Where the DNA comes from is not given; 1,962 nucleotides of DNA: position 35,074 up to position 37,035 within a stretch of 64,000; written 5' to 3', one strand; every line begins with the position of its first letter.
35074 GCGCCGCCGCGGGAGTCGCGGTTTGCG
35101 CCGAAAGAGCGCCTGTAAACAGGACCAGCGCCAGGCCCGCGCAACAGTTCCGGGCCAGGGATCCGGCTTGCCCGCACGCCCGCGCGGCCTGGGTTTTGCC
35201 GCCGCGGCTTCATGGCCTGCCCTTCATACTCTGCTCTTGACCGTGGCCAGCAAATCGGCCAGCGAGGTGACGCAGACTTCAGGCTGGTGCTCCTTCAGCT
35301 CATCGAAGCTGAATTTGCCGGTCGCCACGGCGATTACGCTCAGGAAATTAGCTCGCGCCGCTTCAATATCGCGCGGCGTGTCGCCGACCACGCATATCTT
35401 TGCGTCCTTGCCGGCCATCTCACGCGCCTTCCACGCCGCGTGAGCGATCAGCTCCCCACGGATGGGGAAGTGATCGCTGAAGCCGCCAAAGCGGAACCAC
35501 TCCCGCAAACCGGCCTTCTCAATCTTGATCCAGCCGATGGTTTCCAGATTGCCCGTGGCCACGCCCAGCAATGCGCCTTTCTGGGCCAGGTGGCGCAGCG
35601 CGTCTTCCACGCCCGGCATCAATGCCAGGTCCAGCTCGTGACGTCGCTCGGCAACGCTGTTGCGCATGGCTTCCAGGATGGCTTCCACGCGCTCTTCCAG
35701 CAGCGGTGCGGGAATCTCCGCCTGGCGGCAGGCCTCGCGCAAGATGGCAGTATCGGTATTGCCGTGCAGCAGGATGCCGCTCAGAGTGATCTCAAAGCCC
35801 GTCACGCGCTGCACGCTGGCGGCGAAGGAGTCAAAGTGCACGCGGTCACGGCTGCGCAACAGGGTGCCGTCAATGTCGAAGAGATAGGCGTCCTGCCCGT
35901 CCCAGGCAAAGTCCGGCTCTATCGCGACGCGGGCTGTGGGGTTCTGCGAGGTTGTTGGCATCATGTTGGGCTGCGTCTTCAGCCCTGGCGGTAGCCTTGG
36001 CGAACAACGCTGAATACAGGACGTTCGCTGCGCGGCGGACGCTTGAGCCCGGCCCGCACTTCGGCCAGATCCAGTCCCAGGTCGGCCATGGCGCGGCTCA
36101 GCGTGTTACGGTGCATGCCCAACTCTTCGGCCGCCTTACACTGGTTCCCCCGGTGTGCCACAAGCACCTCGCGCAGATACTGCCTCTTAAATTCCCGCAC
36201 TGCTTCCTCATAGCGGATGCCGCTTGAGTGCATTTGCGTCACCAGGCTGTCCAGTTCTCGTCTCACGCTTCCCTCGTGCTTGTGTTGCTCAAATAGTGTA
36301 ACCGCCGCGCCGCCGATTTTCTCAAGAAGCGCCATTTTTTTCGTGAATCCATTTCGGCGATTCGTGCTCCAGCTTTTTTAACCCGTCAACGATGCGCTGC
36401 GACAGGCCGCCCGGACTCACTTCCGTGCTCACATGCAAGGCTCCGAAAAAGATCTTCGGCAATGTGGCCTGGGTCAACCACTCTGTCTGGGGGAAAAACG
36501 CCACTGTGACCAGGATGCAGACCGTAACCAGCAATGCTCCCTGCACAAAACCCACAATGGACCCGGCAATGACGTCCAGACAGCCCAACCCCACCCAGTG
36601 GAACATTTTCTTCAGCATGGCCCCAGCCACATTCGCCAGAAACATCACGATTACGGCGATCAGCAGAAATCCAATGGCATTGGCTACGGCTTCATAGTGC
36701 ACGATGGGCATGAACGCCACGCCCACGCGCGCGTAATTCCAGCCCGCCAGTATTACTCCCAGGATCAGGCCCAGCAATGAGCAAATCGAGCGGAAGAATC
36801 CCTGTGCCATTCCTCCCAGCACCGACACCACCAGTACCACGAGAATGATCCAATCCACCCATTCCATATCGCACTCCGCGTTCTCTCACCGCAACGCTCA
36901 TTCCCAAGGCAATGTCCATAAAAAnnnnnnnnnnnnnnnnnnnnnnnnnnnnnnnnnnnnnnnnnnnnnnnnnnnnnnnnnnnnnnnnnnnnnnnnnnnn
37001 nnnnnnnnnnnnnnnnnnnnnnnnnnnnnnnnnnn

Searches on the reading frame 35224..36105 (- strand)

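Call 44: search_protein_families(library=pfam, proteins=[window:35224-36105:-], max_evalue=0.001)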
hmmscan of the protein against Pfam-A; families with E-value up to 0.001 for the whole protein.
window:35224-36105:- (293 aa): 4 families
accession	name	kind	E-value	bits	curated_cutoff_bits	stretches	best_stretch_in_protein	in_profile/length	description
PF00702.32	Hydrolase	-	1.3e-14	55.5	26.4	1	72-252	2-189/191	haloacid dehalogenase-like hydrolase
PF13419.12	HAD_2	-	1.1e-13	52.1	23.8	1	75-260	2-178/178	Haloacid dehalogenase-like hydrolase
PF12710.13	HAD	-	7.1e-10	40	27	1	75-251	2-189/189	haloacid dehalogenase-like hydrolase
PF13242.12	Hydrolase_like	-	3.4e-08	33.7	22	1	233-285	20-75/75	HAD-hyrolase-like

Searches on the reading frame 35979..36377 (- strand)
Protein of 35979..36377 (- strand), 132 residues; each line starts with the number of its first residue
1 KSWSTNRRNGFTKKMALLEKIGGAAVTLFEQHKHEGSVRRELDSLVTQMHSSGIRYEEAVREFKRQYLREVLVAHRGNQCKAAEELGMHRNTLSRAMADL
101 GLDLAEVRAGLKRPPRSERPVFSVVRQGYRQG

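Call 44: search_protein_families(library=pfam, proteins=[window:35979-36377:-], max_evalue=0.001)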
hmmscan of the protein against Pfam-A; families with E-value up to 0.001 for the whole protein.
window:35979-36377:- (132 aa): 3 families
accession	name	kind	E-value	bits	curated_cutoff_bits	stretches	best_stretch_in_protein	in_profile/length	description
PF02954.25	HTH_8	-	2.3e-10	40.5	22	1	60-98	2-40/42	Bacterial regulatory protein, Fis family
PF13556.12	HTH_30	-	0.00023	21.3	27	1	71-94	7-30/59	PucR C-terminal helix-turn-helix domain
PF00126.33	HTH_1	-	0.00071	19.9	26.6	0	73-100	10-37/60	Bacterial regulatory helix-turn-helix protein, lysR family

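Call 69: find_encoding_contigs(protein=window:35979-36335:-, flank=10000, max_places=4)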
Protein window:35979-36335:- (118 aa): no gene with exactly this product is on record in the collection.

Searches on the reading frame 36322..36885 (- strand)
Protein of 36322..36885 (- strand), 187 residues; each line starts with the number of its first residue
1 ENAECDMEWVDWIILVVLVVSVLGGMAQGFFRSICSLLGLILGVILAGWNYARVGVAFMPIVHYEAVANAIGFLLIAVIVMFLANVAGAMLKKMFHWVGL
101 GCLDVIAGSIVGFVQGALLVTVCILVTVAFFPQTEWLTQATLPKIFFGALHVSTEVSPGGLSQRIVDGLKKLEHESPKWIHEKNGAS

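Call 44: search_protein_families(library=pfam, proteins=[window:36322-36885:-], max_evalue=0.001)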
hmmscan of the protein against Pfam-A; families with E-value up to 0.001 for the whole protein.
window:36322-36885:- (187 aa): 1 family
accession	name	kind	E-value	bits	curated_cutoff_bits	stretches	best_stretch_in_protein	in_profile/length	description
PF02674.22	Colicin_V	-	1.6e-26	93.5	29.3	1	10-142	1-135/144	Colicin V production protein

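Call 70: find_encoding_contigs(protein=window:36322-36867:-, flank=10000, max_places=4)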
Protein window:36322-36867:- (181 aa): 1 contig read that carries it; 1 place shown.
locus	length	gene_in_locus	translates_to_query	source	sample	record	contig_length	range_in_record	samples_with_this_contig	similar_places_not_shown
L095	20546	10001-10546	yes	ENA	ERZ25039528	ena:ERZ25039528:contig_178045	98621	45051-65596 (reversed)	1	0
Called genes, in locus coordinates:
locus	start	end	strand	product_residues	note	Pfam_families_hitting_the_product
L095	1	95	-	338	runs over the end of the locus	PF00108:Thiolase_N, PF08545:ACP_syn_III, PF08541:ACP_syn_III_C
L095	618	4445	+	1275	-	PF02463:SMC_N, PF13175:AAA_15 (faint), PF13304:AAA_21 (weak), PF13476:AAA_23, PF02463:SMC_N, PF06470:SMC_hinge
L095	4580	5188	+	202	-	PF00265:TK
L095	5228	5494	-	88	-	-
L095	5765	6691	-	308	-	PF03544:TonB_C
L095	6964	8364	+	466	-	PF00753:Lactamase_B, PF00581:Rhodanese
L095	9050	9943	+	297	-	PF01259:SAICAR_synt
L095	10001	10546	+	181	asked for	PF02674:Colicin_V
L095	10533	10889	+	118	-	PF02954:HTH_8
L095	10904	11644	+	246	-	PF00702:Hydrolase, PF12710:HAD, PF13419:HAD_2, PF13242:Hydrolase_like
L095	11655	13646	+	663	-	PF00263:Secretin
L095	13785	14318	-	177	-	PF01797:Y1_Tnp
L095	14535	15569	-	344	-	PF13462:Thioredoxin_4, PF01323:DSBA, PF13192:Thioredoxin_3 (faint)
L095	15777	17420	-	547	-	PF00795:CN_hydrolase, PF02540:NAD_synthase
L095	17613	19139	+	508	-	-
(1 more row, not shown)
